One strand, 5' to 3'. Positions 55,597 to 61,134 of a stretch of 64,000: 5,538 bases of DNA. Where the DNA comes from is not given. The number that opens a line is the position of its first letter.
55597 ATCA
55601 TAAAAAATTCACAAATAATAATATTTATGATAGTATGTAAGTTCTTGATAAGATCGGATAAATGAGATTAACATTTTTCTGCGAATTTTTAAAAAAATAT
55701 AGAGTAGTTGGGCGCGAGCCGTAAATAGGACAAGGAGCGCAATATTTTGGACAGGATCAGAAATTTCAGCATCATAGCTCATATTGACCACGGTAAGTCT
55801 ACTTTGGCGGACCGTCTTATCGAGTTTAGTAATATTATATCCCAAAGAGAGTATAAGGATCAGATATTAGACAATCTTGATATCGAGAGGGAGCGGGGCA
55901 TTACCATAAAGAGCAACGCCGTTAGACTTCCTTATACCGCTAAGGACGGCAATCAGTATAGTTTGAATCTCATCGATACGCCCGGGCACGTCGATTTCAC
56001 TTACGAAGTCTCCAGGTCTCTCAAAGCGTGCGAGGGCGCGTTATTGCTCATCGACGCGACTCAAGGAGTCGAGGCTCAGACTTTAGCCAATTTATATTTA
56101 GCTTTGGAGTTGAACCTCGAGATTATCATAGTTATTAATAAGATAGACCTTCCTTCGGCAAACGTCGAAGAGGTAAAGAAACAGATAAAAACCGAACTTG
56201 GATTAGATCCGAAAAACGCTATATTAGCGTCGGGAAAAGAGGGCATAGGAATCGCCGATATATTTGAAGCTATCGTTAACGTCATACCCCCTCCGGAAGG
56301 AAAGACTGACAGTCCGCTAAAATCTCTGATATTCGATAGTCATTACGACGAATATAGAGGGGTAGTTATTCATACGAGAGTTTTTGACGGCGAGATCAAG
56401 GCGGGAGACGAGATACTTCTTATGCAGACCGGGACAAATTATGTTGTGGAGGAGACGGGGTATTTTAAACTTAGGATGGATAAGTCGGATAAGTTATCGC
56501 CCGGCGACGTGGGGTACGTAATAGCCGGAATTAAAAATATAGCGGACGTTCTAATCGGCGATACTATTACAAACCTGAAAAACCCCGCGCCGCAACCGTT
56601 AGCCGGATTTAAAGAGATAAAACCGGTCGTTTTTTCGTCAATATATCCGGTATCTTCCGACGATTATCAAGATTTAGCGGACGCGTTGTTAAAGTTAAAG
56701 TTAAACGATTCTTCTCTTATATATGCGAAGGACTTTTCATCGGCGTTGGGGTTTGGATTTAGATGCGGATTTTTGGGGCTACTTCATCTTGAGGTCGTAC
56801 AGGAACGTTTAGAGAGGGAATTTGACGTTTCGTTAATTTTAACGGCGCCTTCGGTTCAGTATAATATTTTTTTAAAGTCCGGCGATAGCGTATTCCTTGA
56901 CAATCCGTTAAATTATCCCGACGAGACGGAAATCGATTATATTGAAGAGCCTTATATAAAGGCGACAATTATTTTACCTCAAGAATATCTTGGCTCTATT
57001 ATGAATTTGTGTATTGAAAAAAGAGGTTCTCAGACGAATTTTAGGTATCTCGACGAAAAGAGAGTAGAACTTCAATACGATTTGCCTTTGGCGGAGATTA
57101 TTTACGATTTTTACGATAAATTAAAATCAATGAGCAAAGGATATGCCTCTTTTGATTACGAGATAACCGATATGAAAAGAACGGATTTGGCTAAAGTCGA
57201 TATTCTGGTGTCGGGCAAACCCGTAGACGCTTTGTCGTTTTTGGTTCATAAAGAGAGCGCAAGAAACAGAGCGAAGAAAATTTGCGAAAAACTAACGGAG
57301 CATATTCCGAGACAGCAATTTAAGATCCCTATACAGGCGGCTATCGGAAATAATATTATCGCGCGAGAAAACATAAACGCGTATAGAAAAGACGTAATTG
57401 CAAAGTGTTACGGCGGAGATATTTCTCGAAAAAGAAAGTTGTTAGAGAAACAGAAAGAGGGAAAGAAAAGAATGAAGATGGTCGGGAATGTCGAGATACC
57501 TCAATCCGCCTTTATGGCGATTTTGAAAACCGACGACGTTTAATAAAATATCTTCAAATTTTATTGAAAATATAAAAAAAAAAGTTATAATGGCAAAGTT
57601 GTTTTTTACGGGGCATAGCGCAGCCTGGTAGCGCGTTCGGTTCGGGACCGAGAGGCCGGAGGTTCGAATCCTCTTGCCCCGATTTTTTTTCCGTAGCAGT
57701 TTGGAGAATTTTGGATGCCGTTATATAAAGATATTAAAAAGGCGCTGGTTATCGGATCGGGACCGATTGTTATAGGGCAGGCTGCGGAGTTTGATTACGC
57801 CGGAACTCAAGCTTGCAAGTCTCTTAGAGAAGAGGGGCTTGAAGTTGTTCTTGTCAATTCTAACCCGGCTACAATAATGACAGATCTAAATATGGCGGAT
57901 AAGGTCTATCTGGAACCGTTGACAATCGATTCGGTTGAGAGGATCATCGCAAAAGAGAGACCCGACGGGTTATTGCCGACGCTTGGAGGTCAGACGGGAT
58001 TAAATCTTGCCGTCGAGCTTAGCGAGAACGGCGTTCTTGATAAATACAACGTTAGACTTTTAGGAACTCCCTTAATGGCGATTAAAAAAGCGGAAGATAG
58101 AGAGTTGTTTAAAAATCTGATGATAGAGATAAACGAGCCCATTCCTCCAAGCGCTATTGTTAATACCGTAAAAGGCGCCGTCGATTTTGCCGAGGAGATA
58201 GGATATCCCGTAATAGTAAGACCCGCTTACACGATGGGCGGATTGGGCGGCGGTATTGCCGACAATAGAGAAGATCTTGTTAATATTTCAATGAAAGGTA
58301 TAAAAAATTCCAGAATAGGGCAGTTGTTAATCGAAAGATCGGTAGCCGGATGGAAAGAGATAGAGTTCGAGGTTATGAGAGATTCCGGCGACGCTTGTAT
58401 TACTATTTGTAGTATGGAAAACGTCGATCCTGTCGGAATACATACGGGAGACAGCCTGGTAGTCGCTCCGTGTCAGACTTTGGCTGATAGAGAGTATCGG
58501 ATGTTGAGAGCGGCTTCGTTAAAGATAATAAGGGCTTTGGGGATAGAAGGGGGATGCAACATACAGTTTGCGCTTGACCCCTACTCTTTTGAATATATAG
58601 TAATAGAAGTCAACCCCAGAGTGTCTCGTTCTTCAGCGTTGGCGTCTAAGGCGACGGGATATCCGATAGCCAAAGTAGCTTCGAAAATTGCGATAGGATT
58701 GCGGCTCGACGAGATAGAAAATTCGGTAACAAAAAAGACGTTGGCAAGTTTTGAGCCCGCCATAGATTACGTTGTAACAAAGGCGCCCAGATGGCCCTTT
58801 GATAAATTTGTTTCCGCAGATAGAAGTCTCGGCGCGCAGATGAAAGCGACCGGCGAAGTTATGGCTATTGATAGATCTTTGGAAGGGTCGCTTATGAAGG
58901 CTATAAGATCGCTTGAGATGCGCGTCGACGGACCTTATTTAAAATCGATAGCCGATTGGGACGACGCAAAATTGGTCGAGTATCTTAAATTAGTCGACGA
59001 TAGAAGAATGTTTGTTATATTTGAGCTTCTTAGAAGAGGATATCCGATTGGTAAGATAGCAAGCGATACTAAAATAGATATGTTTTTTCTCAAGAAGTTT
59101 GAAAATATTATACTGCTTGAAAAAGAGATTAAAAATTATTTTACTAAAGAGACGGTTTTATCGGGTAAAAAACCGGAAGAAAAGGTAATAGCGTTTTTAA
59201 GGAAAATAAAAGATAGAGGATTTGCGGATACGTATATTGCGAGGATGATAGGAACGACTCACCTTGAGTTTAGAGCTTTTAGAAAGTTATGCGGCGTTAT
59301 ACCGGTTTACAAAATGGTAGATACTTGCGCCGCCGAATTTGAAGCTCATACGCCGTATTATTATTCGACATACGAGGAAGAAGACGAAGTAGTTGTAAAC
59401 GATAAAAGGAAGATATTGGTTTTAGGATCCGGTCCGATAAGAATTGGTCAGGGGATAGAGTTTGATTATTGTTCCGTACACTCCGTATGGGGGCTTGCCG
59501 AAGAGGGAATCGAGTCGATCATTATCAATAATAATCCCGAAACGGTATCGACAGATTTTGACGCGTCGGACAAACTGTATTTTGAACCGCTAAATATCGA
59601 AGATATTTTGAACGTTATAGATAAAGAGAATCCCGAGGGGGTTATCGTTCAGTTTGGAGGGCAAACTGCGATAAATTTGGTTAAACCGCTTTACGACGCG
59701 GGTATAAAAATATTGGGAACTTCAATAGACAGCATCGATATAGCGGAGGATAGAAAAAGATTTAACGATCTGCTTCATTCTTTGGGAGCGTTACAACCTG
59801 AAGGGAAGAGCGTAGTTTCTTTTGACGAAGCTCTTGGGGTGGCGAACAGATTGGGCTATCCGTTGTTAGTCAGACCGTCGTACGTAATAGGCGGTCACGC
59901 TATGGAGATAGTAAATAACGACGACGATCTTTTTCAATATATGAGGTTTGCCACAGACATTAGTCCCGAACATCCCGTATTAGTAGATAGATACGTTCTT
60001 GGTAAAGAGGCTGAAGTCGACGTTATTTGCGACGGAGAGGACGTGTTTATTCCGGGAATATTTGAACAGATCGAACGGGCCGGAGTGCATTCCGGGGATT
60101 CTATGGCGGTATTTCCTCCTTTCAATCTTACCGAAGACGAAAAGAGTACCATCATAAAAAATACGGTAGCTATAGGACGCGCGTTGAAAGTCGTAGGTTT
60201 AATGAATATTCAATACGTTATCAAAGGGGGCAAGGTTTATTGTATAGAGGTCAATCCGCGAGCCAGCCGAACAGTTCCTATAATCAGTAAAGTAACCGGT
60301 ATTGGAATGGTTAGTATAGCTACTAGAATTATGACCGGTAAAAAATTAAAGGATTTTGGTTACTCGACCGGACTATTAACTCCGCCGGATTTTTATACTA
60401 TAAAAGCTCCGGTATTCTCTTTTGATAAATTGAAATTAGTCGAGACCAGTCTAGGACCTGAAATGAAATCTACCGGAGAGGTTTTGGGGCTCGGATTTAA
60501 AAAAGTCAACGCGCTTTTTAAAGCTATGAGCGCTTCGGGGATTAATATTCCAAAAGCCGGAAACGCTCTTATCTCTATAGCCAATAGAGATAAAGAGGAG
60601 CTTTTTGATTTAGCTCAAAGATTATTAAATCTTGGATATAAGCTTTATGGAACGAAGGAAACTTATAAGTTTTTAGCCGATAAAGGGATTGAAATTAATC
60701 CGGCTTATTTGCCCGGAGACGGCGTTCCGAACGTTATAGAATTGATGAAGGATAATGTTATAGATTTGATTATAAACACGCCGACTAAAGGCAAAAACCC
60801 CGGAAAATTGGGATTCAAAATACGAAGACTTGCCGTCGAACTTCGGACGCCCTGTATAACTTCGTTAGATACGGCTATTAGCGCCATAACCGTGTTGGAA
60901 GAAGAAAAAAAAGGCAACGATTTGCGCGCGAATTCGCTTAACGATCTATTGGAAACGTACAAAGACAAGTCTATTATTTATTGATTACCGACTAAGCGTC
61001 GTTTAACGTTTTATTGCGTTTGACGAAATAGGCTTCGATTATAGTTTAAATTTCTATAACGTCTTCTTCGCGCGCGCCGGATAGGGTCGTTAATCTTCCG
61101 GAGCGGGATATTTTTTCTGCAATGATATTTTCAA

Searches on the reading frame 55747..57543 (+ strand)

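Call 45: search_protein_families(library=pfam, proteins=[window:55747-57543:+], max_evalue=0.001)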
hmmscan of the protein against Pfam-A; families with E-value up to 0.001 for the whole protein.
window:55747-57543:+ (598 aa): 8 families
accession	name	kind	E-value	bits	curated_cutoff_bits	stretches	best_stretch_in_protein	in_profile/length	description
PF00009.33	GTP_EFTU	-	1.3e-56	191.7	26.5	1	3-182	2-188/188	Elongation factor Tu GTP binding domain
PF06421.17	LepA_C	-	1.2e-50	170.6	29.7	1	488-594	1-107/107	GTP-binding protein LepA C-terminus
PF00679.30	EFG_C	-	4.8e-21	75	27.9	1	399-485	2-87/89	Elongation factor G C-terminus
PF03144.31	GTP_EFTU_D2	-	7.2e-12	46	30.3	1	205-275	1-73/73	Elongation factor Tu domain 2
PF14492.12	EFG_III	-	4.9e-06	26.9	27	1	292-365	3-73/75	Elongation Factor G, domain III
PF01926.29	MMR_HSR1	-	0.00013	22.5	21.9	1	15-132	10-113/113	50S ribosome-binding GTPase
PF00071.28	Ras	-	0.00025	21.1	21.6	1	65-179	42-159/162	Ras family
PF22042.2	EF-G_D2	-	0.00026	21.5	27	1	191-275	2-82/84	Elongation factor G domain 2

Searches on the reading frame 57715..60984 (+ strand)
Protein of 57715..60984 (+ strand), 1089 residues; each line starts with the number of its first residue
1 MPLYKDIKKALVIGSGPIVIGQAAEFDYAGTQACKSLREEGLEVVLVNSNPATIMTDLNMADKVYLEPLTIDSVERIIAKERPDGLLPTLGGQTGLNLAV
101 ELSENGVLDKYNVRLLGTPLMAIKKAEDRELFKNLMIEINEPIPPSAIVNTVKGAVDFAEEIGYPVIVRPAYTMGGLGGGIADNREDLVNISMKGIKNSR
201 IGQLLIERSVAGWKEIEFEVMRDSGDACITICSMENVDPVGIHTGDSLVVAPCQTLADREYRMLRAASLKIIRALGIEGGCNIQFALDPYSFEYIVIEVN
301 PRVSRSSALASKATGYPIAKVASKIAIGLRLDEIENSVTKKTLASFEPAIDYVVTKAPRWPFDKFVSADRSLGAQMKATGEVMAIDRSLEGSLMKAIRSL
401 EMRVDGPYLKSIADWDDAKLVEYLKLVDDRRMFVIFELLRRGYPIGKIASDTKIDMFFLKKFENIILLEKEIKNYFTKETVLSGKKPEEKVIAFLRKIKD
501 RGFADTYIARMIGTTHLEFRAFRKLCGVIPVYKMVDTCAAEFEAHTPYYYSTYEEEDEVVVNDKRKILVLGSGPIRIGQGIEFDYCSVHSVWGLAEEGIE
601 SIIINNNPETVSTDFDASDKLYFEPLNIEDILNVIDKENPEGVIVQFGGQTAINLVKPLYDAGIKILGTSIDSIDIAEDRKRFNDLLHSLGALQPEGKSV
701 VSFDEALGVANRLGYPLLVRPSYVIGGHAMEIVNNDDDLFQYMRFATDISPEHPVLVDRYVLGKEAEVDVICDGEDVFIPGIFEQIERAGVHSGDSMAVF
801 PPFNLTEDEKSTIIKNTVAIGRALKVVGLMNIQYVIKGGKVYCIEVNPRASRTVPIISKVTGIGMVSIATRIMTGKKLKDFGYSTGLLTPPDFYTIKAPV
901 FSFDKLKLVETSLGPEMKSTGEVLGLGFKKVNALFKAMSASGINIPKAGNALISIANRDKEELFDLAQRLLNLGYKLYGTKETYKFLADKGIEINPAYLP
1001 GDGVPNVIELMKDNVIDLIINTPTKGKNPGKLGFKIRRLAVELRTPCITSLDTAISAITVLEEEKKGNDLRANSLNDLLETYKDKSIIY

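Call 45: search_protein_families(library=pfam, proteins=[window:57715-60984:+], max_evalue=0.001)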
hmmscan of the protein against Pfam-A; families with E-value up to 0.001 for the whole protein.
window:57715-60984:+ (1089 aa): 9 families
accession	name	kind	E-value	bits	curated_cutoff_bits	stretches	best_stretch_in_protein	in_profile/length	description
PF02786.22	CPSase_L_D2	-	8.9e-114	378.7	19.8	2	128-333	1-210/211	Carbamoyl-phosphate synthase L chain, ATP binding domain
PF25596.1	CPSase_L_D1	-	1.4e-99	328.5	27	2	7-124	2-117/118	Carbamoyl phosphate synthase preATP-grasp domain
PF02787.25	CPSase_L_D3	-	8e-18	64.7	26.6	1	423-511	2-79/80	Carbamoyl-phosphate synthetase large chain, oligomerisation domain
PF02142.27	MGS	-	2.4e-16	60.1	24.1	1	962-1049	1-94/94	MGS-like domain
PF07478.18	Dala_Dala_lig_C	-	1.4e-11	44.8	24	1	708-848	30-174/204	D-ala D-ala ligase C-terminus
PF15632.11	ATPgrasp_Ter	-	2.8e-10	40.5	29.1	1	754-877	4-112/131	ATP-grasp in the biosynthetic pathway with Ter operon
PF02655.19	ATP-grasp_3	-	4.2e-10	40.4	23.2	1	714-850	31-157/160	ATP-grasp domain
PF02222.28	ATP-grasp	-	9.3e-08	32.4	27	0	702-850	18-163/179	ATP-grasp domain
PF01071.24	GARS_A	-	0.00071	19.9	27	0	685-780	8-108/194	Phosphoribosylglycinamide synthetase, ATP-grasp (A) domain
